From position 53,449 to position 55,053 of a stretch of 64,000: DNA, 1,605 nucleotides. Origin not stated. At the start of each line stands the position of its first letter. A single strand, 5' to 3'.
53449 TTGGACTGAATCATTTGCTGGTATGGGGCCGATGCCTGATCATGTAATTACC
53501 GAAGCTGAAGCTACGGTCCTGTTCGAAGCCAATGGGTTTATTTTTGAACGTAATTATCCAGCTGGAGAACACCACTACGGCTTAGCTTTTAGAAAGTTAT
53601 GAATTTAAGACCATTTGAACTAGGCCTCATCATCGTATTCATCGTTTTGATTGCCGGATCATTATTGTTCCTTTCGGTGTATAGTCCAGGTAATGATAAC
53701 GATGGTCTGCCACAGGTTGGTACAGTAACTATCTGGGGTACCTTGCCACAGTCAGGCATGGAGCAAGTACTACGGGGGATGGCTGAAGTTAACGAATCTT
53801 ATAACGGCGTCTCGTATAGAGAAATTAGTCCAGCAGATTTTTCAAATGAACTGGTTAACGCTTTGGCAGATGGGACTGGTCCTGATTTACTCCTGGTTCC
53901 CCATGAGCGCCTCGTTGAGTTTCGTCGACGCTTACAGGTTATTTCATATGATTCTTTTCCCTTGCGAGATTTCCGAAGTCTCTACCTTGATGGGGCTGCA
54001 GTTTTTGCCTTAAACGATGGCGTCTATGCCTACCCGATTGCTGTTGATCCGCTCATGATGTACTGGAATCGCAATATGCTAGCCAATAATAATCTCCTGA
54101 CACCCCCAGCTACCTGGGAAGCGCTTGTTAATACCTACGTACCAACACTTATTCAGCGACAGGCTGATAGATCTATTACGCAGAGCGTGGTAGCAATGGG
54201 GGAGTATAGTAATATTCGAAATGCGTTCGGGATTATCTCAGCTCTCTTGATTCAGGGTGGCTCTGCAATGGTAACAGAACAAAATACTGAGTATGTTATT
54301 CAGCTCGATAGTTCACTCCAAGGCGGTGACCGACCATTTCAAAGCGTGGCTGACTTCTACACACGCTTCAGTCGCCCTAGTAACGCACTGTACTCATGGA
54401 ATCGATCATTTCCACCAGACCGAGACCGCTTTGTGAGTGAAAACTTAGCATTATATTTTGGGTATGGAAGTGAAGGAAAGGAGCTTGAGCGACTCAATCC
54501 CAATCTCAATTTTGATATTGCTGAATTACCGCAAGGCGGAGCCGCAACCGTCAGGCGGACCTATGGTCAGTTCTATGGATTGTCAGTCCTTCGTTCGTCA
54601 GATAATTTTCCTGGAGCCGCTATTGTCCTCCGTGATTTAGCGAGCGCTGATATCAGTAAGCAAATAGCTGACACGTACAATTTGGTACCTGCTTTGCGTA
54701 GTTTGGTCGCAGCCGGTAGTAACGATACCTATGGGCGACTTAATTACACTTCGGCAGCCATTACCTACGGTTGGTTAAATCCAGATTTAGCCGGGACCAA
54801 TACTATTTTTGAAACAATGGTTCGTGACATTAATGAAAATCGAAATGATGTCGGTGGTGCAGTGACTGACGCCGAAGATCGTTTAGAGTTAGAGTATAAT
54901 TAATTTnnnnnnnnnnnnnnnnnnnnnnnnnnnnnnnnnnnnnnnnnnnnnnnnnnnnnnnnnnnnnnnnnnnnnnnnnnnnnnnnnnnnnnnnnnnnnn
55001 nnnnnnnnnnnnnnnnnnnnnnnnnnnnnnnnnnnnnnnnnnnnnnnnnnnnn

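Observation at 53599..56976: Tandem array of five paralogous VirB2/TrbC-pilin-like two-helix proteins next to an orphan MalE-like substrate-binding protein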

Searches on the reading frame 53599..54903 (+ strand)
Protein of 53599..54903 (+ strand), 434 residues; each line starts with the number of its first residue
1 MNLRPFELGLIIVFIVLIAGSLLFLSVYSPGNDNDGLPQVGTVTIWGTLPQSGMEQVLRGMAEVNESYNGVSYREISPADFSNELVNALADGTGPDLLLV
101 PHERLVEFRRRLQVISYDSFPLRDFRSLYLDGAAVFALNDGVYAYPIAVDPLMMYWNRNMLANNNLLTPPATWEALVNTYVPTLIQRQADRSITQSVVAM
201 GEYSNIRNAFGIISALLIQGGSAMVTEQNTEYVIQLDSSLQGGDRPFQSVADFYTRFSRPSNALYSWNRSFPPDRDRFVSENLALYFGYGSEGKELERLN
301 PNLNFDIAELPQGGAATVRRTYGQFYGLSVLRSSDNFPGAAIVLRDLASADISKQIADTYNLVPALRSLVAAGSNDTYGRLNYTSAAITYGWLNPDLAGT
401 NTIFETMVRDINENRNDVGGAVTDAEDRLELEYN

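Call 3: search_protein_families(library=pfam, proteins=[window:53599-54903:+], max_evalue=1)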
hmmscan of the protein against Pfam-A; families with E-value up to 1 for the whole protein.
window:53599-54903:+ (434 aa): 0 families

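Call 4: search_protein_families(library=ncbifam, proteins=[window:53599-54903:+], max_evalue=1)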
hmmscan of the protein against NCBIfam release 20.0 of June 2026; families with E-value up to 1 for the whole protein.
window:53599-54903:+ (434 aa): 2 families
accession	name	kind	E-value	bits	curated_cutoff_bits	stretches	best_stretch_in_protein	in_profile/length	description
NF007011.0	PRK09474.1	equivalog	1.1e-07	31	291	1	58-178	43-160/396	maltose/maltodextrin ABC transporter substrate-binding protein MalE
NF053763.1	ABCarbgalBndGanS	equivalog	0.021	13.6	700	1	90-175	87-171/420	galactooligosaccharide ABC transporter substrate-binding protein GanS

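Call 11: find_homologous_proteins(query=window:53599-54903:+)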
Query window:53599-54903:+ (434 aa): 1143 proteins with E <= 0.001 among 8000 candidates; the best 120 are listed.
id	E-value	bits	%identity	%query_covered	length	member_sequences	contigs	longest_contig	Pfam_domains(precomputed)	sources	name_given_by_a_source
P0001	4.5e-286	966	100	100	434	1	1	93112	-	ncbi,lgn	-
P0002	3.0e-248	842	85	100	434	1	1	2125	-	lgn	-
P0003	4.7e-202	690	80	88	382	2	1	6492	PF13416.12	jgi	-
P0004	3.8e-180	617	62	100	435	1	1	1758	PF01547.31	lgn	-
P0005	5.0e-179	614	63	100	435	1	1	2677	-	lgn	-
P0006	9.8e-177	606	61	100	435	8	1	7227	PF13416.12,PF01547.31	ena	-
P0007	1.0e-176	606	61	100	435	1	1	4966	PF13416.12,PF01547.31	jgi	jgi:ABC-type glycerol-3-phosphate transport system substrate-binding protein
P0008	1.2e-174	599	61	100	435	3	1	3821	PF13416.12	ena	-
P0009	1.2e-174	599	63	100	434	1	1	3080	-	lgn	-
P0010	1.4e-174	599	59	100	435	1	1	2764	PF01547.31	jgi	jgi:ABC-type glycerol-3-phosphate transport system substrate-binding protein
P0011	1.7e-174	599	60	100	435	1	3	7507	PF13416.12,PF01547.31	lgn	-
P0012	2.4e-174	598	61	100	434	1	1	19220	PF01547.31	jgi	jgi:ABC-type glycerol-3-phosphate transport system substrate-binding protein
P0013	2.9e-174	598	60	100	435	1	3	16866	PF13416.12,PF01547.31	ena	-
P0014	3.7e-174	598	61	100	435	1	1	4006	PF01547.31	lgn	-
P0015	5.9e-174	597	61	100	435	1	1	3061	PF13416.12,PF01547.31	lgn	-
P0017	1.3e-173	596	60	100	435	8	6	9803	PF01547.31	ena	-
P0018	1.4e-173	596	60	100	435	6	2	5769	PF13416.12,PF01547.31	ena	-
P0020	4.3e-173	594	61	100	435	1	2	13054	PF13416.12,PF01547.31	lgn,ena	-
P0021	7.7e-173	593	60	100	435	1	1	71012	PF13416.12,PF01547.31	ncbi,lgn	-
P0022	4.3e-172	591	60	100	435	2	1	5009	PF13416.12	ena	-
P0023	1.6e-171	589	61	100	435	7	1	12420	PF01547.31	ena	-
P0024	2.0e-171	589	59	100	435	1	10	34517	PF13416.12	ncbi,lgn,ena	-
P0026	2.9e-171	588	61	100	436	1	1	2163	PF01547.31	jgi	jgi:ABC-type glycerol-3-phosphate transport system substrate-binding protein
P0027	8.9e-171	587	60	100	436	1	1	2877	PF13416.12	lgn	-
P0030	4.8e-170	584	60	100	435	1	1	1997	PF01547.31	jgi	jgi:ABC-type glycerol-3-phosphate transport system substrate-binding protein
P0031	1.2e-169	583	58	100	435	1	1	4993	PF13416.12,PF01547.31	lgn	-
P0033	1.3e-169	583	61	100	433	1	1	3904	PF13416.12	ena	-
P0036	6.0e-169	581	60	100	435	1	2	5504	PF13416.12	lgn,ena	-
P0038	1.4e-168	579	59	100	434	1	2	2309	PF13416.12,PF01547.31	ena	-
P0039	1.7e-168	579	61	100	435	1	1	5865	PF01547.31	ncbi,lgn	-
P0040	2.6e-168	578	60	100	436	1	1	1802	PF01547.31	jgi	jgi:ABC-type glycerol-3-phosphate transport system substrate-binding protein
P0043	4.8e-168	578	61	100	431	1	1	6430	PF01547.31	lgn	-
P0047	2.8e-167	575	58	100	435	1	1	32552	PF13416.12,PF01547.31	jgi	-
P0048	4.0e-167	575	57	100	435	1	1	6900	PF01547.31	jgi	jgi:ABC-type glycerol-3-phosphate transport system substrate-binding protein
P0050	6.4e-167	574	59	99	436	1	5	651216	-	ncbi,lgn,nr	ncbi:extracellular solute-binding protein [Candidatus Kaiserbacteria bacterium]|nr:extracellular sol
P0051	7.6e-167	574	58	100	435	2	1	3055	PF01547.31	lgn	-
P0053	1.3e-166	573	61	100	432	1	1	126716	PF13416.12,PF01547.31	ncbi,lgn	-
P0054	1.9e-166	572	60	100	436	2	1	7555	PF13416.12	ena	-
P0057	4.0e-166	571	58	100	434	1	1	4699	PF01547.31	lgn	-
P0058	5.2e-166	571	59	100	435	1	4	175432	PF01547.31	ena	-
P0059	9.3e-166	570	58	100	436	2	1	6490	PF13416.12,PF01547.31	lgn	-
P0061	1.0e-165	570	58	100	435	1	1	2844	PF13416.12,PF01547.31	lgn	-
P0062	1.3e-165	570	60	100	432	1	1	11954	PF01547.31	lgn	-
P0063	2.3e-165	569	57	100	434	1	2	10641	PF13416.12,PF01547.31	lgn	-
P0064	2.4e-165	569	57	100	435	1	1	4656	PF13416.12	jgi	jgi:ABC-type glycerol-3-phosphate transport system substrate-binding protein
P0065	3.7e-165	568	58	100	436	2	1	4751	PF01547.31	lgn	-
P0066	4.1e-165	568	60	100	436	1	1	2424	PF13416.12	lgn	-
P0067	4.7e-165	568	56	100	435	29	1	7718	PF13416.12,PF01547.31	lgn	-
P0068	5.5e-165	567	59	100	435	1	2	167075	-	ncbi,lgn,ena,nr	ncbi:carbohydrate ABC transporter substrate-binding protein [Candidatus Nomurabacteria bacterium]|nr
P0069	6.2e-165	567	60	100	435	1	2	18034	PF13416.12,PF01547.31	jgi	jgi:ABC-type glycerol-3-phosphate transport system substrate-binding protein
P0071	1.0e-164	567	57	100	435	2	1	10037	PF13416.12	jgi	jgi:ABC-type glycerol-3-phosphate transport system substrate-binding protein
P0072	1.4e-164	566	57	100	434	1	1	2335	PF01547.31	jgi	jgi:ABC-type glycerol-3-phosphate transport system substrate-binding protein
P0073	5.1e-164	564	59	100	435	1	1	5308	PF13416.12,PF01547.31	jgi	jgi:ABC-type glycerol-3-phosphate transport system substrate-binding protein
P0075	1.1e-163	563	56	100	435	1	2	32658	PF13416.12,PF01547.31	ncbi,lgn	-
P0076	1.1e-163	563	59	100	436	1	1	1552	PF01547.31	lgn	-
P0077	1.4e-163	563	57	100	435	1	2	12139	PF13416.12,PF01547.31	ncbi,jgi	ncbi:MAG: hypothetical protein RLZZ480_758 [Candidatus Parcubacteria bacterium]|jgi:ABC-type glycero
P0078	1.5e-163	563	58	100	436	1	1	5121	PF13416.12,PF01547.31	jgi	-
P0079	2.2e-163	562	59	100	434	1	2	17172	PF13416.12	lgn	-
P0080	2.9e-163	562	58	100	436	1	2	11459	PF13416.12,PF01547.31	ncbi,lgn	-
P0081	3.1e-163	562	57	100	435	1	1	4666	PF13416.12,PF01547.31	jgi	jgi:ABC-type glycerol-3-phosphate transport system substrate-binding protein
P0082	3.3e-163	562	60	100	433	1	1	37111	PF01547.31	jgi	jgi:ABC-type glycerol-3-phosphate transport system substrate-binding protein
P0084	3.5e-163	562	58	100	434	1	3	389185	PF13416.12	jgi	jgi:ABC-type glycerol-3-phosphate transport system substrate-binding protein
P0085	4.0e-163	561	58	99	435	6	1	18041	PF13416.12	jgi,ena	-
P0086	4.9e-163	561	58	100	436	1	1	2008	PF13416.12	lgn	-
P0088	5.6e-163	561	59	100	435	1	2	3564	PF13416.12,PF01547.31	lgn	-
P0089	8.7e-163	560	59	100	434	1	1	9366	PF01547.31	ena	-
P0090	1.2e-162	560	58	100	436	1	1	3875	PF01547.31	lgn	-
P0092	2.6e-162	559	57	100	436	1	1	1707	PF01547.31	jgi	-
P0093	2.8e-162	559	58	100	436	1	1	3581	PF13416.12,PF01547.31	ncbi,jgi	-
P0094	3.4e-162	558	58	99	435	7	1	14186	PF13416.12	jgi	jgi:ABC-type glycerol-3-phosphate transport system substrate-binding protein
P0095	3.4e-162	558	59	100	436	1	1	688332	-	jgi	jgi:ABC-type glycerol-3-phosphate transport system substrate-binding protein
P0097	5.4e-162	558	58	100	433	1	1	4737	PF13416.12,PF01547.31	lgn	-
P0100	1.8e-161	556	58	100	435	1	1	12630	PF13416.12,PF01547.31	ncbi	-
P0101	2.0e-161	556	59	100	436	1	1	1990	PF01547.31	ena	-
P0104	3.9e-161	555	58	100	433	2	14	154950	PF01547.31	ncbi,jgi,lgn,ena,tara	tara:strand:+ start:2678 stop:3979 length:1302 start_codon:yes stop_codon:yes gene_type:complete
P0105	4.8e-161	555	60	100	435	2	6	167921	PF13416.12,PF01547.31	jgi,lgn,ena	-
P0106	5.2e-161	554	56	100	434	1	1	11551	PF01547.31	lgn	-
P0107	6.1e-161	554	59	100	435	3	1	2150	PF13416.12,PF01547.31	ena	-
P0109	1.7e-160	553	57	100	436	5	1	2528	PF01547.31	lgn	-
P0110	2.9e-160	552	58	100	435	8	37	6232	PF13416.12,PF01547.31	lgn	-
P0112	3.0e-160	552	57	100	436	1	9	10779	PF13416.12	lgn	-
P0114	4.4e-160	551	57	100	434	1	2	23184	PF01547.31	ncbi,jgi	ncbi:MAG: hypothetical protein RL538_592 [Candidatus Parcubacteria bacterium]|jgi:ABC-type glycerol-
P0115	4.5e-160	551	57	100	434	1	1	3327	PF13416.12,PF01547.31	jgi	jgi:ABC-type glycerol-3-phosphate transport system substrate-binding protein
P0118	7.2e-160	551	58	100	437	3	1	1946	PF13416.12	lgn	-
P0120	9.8e-160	550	56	100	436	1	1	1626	PF01547.31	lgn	-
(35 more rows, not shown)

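Call 12: find_encoding_contigs(protein=P0050, flank=10000, max_places=2)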
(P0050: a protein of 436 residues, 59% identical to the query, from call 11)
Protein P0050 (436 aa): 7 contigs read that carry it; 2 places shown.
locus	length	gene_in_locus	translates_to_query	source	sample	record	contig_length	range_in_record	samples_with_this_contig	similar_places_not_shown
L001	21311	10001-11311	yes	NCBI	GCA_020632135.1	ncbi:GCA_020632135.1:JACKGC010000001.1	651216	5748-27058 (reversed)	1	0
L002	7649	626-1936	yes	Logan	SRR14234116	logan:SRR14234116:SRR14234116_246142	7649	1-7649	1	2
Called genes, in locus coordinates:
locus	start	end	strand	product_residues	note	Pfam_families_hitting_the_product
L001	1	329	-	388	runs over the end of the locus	PF02491:SHS2_FTSA, PF11104:PilM_2, PF14450:FtsA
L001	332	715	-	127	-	PF02130:YbeY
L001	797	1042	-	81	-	-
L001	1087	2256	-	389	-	PF03129:HGTP_anticodon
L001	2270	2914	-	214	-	PF10502:Peptidase_S26, PF00717:Peptidase_S24 (weak)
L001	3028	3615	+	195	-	PF01195:Pept_tRNA_hydro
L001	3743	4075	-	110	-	-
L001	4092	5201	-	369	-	PF00575:S1, PF23459:S1_RRP5 (faint), PF21543:CvfB_2nd (faint), PF21710:Spt6_S1 (faint), PF00575:S1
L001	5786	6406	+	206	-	PF13483:Lactamase_B_3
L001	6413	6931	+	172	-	-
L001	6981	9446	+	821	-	PF00521:DNA_topoisoIV, PF03989:DNA_gyraseA_C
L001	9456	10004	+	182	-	PF13489:Methyltransf_23 (weak), PF13847:Methyltransf_31, PF08241:Methyltransf_11, PF08242:Methyltransf_12 (weak), PF13649:Methyltransf_25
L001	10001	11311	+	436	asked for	-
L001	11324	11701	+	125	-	PF04956:TrbC (weak), PF18895:T4SS_pilin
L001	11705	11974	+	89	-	PF18895:T4SS_pilin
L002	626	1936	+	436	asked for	-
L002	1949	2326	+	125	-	PF04956:TrbC (weak), PF18895:T4SS_pilin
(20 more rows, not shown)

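Call 13: find_encoding_contigs(protein=P0095, flank=10000, max_places=2)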
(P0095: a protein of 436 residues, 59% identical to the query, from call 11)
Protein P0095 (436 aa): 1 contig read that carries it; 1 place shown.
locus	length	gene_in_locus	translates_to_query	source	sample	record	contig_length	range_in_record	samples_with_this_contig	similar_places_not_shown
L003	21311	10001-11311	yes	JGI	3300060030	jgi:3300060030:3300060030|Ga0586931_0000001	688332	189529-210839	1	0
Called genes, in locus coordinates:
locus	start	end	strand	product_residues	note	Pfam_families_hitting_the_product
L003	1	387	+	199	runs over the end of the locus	PF01195:Pept_tRNA_hydro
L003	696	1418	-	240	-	PF05951:Peptidase_M15_2, PF08291:Peptidase_M15_3 (weak)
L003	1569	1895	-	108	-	-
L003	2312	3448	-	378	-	PF00575:S1 (weak), PF23459:S1_RRP5 (faint), PF00575:S1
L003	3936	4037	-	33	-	-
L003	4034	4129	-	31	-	-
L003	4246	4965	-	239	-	-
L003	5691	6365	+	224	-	PF13483:Lactamase_B_3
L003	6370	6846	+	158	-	-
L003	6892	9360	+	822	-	PF00521:DNA_topoisoIV, PF03989:DNA_gyraseA_C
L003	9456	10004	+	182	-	PF01209:Ubie_methyltran, PF13847:Methyltransf_31, PF08241:Methyltransf_11, PF08242:Methyltransf_12 (faint), PF13649:Methyltransf_25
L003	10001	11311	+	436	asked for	-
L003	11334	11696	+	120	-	PF04956:TrbC (weak), PF18895:T4SS_pilin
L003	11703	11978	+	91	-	PF18895:T4SS_pilin (weak)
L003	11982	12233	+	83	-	-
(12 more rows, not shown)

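Call 14: find_encoding_contigs(protein=P0068, flank=10000, max_places=2)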
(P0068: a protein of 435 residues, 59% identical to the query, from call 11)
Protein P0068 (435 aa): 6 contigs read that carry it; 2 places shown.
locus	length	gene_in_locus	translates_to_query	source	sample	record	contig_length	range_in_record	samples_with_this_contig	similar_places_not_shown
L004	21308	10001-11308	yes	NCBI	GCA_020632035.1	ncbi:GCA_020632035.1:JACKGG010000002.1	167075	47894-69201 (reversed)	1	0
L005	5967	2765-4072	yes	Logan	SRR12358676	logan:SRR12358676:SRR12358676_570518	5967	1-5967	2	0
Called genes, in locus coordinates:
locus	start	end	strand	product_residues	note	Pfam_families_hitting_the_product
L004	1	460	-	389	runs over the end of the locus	PF03129:HGTP_anticodon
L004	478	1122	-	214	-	PF10502:Peptidase_S26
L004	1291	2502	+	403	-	PF07690:MFS_1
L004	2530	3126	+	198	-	PF01195:Pept_tRNA_hydro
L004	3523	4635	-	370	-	PF00575:S1 (weak), PF23459:S1_RRP5 (faint), PF00575:S1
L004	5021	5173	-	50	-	-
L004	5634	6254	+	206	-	PF13483:Lactamase_B_3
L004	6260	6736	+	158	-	-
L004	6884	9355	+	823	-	PF00521:DNA_topoisoIV, PF03989:DNA_gyraseA_C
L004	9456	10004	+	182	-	PF13847:Methyltransf_31 (weak), PF08241:Methyltransf_11, PF13649:Methyltransf_25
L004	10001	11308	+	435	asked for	-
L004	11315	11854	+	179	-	PF18895:T4SS_pilin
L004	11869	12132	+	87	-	-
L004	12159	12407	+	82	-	PF18895:T4SS_pilin (weak)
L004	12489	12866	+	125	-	PF18895:T4SS_pilin (faint)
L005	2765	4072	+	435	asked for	-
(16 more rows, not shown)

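Call 23: find_related_loci(query=A2, collection=genome_contigs, flank=8000)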
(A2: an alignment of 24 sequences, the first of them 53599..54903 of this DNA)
Query A2 (434 aa) in genome_contigs; peptide patterns used: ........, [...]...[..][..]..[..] (x = any residue, [..] = any of these).
150 stretches matched a pattern; 91 encode a relative of the query (tblastn E <= 1e-3); the best 80 are kept; 80 distinct loci.
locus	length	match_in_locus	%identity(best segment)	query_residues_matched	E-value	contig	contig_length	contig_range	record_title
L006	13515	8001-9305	61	1-434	0e+0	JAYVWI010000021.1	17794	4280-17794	MAG: Candidatus Paceibacterota bacterium isolate GL82_DN_metabat_113 GL82_DN_metabat_113_20, whole genome shotgun sequen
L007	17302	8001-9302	57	1-434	7e-172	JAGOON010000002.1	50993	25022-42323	MAG: Candidatus Paceibacterota bacterium isolate Gw_Bodden_bin_22 Gw_Bodden_735_length_50993_cov_6.526737, whole genome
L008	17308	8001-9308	60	1-433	1e-171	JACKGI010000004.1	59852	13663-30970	MAG: Candidatus Nomurabacteria bacterium isolate HK-STAS-PATE-30 HK-STAS-PATE-30_4, whole genome shotgun sequence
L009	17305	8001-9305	59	1-433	1e-171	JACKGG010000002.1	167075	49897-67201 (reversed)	MAG: Candidatus Nomurabacteria bacterium isolate HK-STAS-PATE-28 HK-STAS-PATE-28_2, whole genome shotgun sequence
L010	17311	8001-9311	60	1-434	5e-171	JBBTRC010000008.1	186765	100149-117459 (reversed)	MAG: Patescibacteria group bacterium isolate H41-bin044_1 H41_bin044_1_000000000008, whole genome shotgun sequence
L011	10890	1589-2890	59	1-434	2e-170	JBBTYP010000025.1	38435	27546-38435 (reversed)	MAG: Patescibacteria group bacterium isolate H41-bin057_1 H41_bin057_1_000000000025, whole genome shotgun sequence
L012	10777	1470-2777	58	1-433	2e-169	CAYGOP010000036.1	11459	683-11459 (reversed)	MAG TPA_asm: uncultured Candidatus Saccharibacteria bacterium isolate ERP117304_co1_139 genome assembly, contig: NODE_52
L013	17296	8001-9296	61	1-434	7e-169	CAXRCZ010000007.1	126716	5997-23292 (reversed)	MAG: Candidatus Paceibacteria bacterium isolate CJ05B_2.98 genome assembly, contig: k141_553596, whole genome shotgun se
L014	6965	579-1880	58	1-433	3e-168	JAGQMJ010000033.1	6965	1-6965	MAG: Candidatus Kaiserbacteria bacterium isolate HKST-UBA39 NODE_33_length_6965_cov_6.955139, whole genome shotgun seque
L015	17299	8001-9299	58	1-433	6e-168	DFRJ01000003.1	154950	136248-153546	MAG TPA_asm: Patescibacteria group bacterium UBA3466 UBA3466_contig_8569, whole genome shotgun sequence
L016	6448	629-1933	56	1-434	2e-168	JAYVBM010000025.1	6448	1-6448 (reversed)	MAG: Candidatus Paceibacterota bacterium isolate GL28_UP_metabat_94 GL28_UP_metabat_94_24, whole genome shotgun sequence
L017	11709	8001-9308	57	1-433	1e-165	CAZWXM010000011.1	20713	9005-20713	MAG TPA_asm: uncultured Candidatus Saccharibacteria bacterium isolate SRP286056_co2_553 genome assembly, contig: NODE_38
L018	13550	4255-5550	58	1-434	3e-163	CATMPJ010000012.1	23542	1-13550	MAG: uncultured bacterium isolate SRR3962773_bin.21_MetaWRAP_v1.3_MAG genome assembly, contig: ERZ505245.682, whole geno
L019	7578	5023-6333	56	1-433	2e-163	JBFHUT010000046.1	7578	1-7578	MAG: Candidatus Paceibacteria bacterium isolate Mix_sand09.2021.07.G.23 k141_1133975_length_7578_cov_11.9747, whole geno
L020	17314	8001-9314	56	1-433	3e-162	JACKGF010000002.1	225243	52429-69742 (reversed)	MAG: Candidatus Nomurabacteria bacterium isolate HK-STAS-PATE-27 HK-STAS-PATE-27_2, whole genome shotgun sequence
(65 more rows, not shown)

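Call 50: search_solved_structures(query=A2, max_evalue=0.01)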
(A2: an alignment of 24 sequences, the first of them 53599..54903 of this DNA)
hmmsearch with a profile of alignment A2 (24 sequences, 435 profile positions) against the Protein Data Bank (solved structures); distinct sequences matched with E-value up to 0.01: 446 (the best 60 are shown).
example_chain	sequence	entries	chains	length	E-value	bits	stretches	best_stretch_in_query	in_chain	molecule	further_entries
8jbg_B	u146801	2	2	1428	6.9e-10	41.7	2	36-176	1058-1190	Neuromedin-K receptor (NK3R-pFastbac1) | NK3R-pFastbac1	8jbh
9vus_A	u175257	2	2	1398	1.8e-09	40.4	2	42-176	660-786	Soluble cytochrome b562,2-oxoglutarate receptor 1,Soluble cytochrome b562,2-oxoglutarate r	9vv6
5u2p_A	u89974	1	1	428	1.3e-06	30.9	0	278-372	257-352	Sugar ABC transporter substrate-binding protein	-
9p0x_T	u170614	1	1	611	1.4e-06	30.8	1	11-176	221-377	Tissue factor,Maltose/maltodextrin-binding periplasmic protein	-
3uor_A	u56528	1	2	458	2e-06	30.3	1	39-180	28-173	ABC transporter sugar binding protein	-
1eu8_A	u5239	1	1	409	3.1e-06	29.7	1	75-179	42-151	TREHALOSE/MALTOSE BINDING PROTEIN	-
2hfb_A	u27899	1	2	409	6.1e-06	28.7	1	29-181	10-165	Sugar ABC transporter, sugar-binding protein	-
4qrz_A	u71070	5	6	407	8.9e-06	28.2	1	56-179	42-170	ABC-TYPE SUGAR TRANSPORTER | ABC transporter, substrate binding protein (Sugar)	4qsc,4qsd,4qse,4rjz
5ysb_A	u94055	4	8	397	1.1e-05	27.9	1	53-181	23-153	Lin1841 protein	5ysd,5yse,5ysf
6pql_A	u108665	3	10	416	1.4e-05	27.5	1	33-181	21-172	ABC transporter sugar-binding protein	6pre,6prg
4jkm_D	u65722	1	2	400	4.8e-05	25.7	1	31-176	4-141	Maltose-binding periplasmic protein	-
3jyr_A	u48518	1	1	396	0.00011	24.6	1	19-176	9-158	Maltose-binding periplasmic protein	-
8c8f_A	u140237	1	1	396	0.00012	24.5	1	22-176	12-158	Maltose/maltodextrin-binding periplasmic protein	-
4o4b_A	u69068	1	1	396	0.00013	24.3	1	33-176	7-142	Extracellular solute-binding protein family 1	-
2heu_A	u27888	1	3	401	0.00014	24.2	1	49-181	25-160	Sugar ABC transporter, sugar-binding protein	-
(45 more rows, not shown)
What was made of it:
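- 53599..54903 (+): Membrane-anchored protein with the fold of a family-1 (MalE-like) oligosaccharide-binding protein. It has no cognate permease or ATPase nearby, and its N-terminus is nearly invariant (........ in most relatives, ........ here). The ortholog profile weakly matches sugar-binding proteins (call 50).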

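Call 57: predict_structure(alignment_id=A2)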
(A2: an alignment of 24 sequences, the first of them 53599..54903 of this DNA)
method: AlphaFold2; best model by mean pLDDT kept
length: 434 residues; sequences in the alignment: 24
mean_pLDDT: 69.9   pTM: 0.69
mean pLDDT of the five models: 69.9, 69.0, 62.2, 62.0, 54.2
residues with pLDDT >= 90: 57; 70-90: 180; 50-70: 116; < 50: 81
segments of 3 or more residues with pLDDT < 50: 29-36, 199-211, 217-225, 230-232, 238-244, 257-275, 306-308, 313-318, 372-377
pLDDT, mean of each block of 10 residues (from residue 1): 78 90 68 52 92 93 90 90 88 90 78 81 78 69 86 75 74 65 63 53 43 48 50 50 53 51 40 50 70 72 59 50 81 89 90 89 82 50 56 68 72 63 77 70
secondary structure, 60 per line:
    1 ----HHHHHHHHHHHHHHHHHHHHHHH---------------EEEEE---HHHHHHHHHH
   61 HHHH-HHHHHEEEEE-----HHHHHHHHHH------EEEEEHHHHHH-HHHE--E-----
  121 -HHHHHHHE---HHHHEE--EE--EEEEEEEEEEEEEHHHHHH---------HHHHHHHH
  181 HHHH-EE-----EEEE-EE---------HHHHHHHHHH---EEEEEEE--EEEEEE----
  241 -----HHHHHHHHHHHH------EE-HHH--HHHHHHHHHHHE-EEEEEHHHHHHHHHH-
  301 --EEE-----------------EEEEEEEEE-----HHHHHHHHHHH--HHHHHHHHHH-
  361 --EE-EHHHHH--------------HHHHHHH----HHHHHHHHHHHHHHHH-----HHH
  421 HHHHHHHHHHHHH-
elements in order: H5-27 E43-47 H51-64 H66-70 E71-75 H81-90 E97-101 H102-107 H122-128 H133-136 E145-157 H158-163 H173-184 E193-196 H209-218 E222-228 E231-236 H246-257 H272-282 E285-289 H290-299 E303-305 E323-331 H337-347 H350-359 H367-371 H386-392 H397-412 H418-433
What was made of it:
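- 53599..54903 (+): AF2 model pLDDT 69.9, pTM 0.69, N-terminal helix 5-27 (call 57).
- On Family-1 solute-binding protein of an ABC importer (MalE-like): The model has moderate confidence (pLDDT 69.9; call 57).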
